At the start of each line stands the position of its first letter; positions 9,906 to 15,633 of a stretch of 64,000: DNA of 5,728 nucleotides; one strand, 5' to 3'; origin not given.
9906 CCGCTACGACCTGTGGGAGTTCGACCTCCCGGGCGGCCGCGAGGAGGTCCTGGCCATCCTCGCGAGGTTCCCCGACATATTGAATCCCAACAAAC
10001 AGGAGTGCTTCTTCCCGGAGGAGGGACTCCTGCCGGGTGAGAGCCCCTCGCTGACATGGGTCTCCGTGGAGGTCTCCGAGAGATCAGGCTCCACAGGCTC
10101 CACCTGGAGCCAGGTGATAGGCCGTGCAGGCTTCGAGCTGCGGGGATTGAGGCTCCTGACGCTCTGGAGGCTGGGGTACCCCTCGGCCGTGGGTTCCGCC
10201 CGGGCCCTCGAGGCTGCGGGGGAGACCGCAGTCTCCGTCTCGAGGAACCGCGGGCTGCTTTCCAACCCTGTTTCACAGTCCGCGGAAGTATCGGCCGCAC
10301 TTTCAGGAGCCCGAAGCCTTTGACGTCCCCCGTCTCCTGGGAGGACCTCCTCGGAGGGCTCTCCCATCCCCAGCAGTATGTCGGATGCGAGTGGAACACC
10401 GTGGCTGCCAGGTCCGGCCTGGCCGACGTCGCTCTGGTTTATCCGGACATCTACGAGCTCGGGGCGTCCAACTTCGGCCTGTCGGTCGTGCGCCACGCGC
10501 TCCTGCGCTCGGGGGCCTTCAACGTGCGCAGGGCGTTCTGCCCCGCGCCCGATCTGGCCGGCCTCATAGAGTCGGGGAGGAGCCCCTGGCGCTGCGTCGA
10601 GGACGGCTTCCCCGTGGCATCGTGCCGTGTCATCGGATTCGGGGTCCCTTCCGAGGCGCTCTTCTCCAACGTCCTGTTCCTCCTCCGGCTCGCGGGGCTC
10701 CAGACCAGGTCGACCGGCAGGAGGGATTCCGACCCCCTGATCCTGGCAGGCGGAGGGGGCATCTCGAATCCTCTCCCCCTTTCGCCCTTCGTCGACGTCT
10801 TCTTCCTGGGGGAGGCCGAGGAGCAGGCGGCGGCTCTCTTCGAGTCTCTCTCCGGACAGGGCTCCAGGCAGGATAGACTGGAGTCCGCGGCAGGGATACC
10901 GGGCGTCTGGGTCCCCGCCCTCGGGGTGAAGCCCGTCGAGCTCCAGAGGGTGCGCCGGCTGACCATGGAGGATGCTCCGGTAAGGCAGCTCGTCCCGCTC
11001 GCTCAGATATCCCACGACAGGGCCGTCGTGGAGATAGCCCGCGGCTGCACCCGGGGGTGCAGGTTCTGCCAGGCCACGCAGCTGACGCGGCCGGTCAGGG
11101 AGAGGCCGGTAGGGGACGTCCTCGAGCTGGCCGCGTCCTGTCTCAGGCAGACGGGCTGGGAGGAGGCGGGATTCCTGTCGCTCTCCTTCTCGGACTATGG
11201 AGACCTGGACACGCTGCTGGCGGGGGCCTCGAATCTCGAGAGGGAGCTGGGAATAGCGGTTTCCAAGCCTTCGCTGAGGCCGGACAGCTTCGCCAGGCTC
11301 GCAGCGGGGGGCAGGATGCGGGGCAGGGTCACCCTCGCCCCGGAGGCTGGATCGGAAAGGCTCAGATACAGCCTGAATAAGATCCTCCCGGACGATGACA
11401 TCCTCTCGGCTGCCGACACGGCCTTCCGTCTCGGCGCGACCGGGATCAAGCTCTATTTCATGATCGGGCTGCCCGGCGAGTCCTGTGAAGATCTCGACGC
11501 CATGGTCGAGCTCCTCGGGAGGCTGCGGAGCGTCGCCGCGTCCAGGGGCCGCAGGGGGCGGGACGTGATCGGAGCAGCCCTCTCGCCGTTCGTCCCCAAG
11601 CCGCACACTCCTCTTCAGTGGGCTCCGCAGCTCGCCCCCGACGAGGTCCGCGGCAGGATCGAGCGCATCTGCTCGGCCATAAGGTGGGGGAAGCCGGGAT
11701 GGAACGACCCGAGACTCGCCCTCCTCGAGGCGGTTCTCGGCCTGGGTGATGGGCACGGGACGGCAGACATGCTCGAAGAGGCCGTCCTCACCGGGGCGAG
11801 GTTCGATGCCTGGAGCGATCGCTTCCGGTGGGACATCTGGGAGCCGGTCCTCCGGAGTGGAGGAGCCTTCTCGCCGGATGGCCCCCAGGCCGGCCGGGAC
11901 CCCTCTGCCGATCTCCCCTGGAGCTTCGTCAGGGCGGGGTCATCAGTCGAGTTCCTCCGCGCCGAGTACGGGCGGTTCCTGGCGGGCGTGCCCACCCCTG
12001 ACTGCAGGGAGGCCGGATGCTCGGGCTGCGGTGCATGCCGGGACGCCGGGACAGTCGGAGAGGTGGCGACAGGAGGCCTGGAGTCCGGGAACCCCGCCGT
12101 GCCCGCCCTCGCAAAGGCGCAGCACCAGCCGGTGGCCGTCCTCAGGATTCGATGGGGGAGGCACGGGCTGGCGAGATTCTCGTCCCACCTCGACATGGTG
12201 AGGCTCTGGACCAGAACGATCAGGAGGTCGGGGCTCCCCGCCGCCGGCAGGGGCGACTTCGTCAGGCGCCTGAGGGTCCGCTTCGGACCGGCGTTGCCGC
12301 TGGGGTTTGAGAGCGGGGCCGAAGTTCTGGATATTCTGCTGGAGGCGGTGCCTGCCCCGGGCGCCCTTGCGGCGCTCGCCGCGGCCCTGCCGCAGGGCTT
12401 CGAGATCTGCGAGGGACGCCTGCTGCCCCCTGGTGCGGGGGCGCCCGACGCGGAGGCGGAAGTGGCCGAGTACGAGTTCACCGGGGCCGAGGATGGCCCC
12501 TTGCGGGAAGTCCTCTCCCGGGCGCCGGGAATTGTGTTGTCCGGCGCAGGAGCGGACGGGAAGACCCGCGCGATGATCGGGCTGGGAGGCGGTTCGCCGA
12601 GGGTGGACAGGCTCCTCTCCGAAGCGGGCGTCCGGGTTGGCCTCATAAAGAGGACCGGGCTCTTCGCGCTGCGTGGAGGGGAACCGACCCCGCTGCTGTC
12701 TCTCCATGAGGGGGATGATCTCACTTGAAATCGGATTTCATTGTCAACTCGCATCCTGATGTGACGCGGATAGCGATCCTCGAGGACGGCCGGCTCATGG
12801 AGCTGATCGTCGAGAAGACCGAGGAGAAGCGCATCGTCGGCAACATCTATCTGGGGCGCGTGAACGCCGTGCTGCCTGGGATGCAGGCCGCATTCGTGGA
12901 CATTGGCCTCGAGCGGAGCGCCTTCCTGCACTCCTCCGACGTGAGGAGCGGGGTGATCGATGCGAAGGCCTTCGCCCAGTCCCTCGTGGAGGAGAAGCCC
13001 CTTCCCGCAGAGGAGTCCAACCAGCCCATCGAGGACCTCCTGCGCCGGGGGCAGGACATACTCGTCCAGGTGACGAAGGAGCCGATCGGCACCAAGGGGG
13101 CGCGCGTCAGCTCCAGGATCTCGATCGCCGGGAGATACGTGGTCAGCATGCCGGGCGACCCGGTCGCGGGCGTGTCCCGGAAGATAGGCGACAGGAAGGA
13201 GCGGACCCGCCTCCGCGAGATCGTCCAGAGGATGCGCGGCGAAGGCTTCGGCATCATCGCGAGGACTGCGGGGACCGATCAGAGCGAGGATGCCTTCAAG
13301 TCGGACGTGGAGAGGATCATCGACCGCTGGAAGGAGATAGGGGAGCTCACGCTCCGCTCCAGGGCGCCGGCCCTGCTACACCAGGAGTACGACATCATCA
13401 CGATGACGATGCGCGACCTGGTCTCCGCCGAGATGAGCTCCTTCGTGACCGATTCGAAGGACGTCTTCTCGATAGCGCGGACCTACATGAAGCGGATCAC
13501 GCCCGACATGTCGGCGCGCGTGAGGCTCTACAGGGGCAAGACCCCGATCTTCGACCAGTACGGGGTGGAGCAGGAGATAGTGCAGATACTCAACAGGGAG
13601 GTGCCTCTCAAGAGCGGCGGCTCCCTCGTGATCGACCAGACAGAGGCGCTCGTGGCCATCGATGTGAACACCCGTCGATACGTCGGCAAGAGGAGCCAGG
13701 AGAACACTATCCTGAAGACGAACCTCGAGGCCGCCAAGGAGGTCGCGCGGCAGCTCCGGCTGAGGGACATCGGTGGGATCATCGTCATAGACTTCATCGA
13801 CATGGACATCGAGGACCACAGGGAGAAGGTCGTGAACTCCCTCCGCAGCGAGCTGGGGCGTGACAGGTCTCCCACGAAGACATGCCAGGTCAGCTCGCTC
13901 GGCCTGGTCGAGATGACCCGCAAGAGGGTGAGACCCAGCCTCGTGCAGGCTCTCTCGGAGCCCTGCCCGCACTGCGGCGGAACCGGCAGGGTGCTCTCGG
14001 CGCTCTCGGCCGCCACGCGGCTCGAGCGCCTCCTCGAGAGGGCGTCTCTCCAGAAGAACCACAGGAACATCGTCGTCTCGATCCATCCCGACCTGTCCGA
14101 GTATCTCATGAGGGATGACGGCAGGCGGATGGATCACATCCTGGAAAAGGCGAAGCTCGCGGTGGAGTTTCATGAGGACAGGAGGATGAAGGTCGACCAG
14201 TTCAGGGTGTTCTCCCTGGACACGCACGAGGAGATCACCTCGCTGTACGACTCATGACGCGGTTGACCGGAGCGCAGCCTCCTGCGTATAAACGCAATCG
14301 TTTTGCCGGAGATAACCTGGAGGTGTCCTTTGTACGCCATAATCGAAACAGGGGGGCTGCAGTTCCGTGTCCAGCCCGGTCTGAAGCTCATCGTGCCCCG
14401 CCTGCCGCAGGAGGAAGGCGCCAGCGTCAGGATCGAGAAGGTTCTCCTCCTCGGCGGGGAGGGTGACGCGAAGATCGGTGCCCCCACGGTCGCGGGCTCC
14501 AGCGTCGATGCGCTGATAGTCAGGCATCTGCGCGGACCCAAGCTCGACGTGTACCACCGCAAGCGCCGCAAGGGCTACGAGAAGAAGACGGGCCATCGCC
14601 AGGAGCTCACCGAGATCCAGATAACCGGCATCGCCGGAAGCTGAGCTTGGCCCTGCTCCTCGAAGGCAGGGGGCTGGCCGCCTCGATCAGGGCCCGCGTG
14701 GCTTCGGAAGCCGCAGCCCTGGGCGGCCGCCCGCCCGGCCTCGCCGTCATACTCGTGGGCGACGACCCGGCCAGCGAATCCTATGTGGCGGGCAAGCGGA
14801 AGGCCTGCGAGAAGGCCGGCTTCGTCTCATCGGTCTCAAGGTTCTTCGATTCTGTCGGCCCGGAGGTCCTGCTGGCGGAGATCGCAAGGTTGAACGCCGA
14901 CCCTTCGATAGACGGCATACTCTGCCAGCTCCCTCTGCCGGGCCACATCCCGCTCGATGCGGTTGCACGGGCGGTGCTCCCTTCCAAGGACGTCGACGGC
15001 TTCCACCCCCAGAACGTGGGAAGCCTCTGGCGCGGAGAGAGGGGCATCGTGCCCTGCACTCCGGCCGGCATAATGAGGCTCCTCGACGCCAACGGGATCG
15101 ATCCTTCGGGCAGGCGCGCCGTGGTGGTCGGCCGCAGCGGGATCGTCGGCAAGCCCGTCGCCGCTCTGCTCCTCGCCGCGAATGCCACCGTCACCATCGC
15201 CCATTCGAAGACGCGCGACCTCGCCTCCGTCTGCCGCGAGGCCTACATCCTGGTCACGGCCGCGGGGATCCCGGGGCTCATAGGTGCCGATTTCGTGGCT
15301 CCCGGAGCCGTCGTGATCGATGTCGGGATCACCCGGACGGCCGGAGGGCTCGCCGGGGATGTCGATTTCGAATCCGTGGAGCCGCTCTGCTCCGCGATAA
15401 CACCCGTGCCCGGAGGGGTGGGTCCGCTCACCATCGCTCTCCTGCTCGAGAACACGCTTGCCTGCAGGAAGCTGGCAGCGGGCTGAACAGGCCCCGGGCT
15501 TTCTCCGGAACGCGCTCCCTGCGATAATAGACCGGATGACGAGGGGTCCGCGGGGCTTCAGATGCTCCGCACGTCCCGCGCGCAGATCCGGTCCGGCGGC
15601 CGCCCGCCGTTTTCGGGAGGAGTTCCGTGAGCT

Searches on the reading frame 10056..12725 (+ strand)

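Call 66: search_protein_families(library=pfam, proteins=[window:10056-12725:+], max_evalue=0.00001)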
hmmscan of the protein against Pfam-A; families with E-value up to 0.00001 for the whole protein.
window:10056-12725:+ (890 aa): 3 families
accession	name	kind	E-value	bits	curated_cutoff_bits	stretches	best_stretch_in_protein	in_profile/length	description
PF19864.5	Radical_SAM_N2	-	3.9e-28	98.2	29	1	142-287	2-151/151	Radical SAM proteins, N-terminal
PF10105.14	DUF2344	-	8.3e-21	75.1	23.8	1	696-818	2-124/176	Uncharacterized protein conserved in bacteria (DUF2344)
PF04055.27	Radical_SAM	-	2.2e-16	60.9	29.5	1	325-487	1-166/166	Radical SAM superfamily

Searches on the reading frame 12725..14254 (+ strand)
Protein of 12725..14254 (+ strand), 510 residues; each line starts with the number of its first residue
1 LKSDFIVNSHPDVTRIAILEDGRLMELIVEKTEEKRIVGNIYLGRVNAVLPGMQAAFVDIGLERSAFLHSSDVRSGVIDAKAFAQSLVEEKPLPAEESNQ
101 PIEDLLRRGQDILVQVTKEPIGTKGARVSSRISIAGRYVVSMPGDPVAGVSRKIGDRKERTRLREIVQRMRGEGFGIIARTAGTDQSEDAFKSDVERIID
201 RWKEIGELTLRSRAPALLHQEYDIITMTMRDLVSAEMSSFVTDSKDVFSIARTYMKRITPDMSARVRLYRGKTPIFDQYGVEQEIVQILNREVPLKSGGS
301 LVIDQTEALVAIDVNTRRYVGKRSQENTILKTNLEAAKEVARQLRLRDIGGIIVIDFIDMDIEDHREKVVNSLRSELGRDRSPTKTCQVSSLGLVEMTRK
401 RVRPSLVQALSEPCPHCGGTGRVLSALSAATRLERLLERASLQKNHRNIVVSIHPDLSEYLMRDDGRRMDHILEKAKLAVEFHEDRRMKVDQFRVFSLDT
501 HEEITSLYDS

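Call 66: search_protein_families(library=pfam, proteins=[window:12725-14254:+], max_evalue=0.00001)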
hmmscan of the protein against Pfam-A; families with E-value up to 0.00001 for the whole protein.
window:12725-14254:+ (510 aa): 2 families
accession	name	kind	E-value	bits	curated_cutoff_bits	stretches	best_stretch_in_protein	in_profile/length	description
PF10150.14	RNase_E_G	-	9.7e-100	333.9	25.5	1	133-402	1-270/270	Ribonuclease E/G family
PF20833.2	RNase_E_G_Thio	-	2.5e-11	44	26.8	1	413-495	1-83/86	RNase E/G, Thioredoxin-like domain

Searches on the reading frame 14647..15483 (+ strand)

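Call 66: search_protein_families(library=pfam, proteins=[window:14647-15483:+], max_evalue=0.00001)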
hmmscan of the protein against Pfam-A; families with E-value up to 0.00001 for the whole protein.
window:14647-15483:+ (279 aa): 2 families
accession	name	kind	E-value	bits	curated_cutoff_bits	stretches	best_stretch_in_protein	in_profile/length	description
PF02882.25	THF_DHG_CYH_C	-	1.7e-63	213.2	27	1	120-274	1-156/160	Tetrahydrofolate dehydrogenase/cyclohydrolase, NAD(P)-binding domain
PF00763.28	THF_DHG_CYH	-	4.6e-33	114.4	32.8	1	5-117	1-115/115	Tetrahydrofolate dehydrogenase/cyclohydrolase, catalytic domain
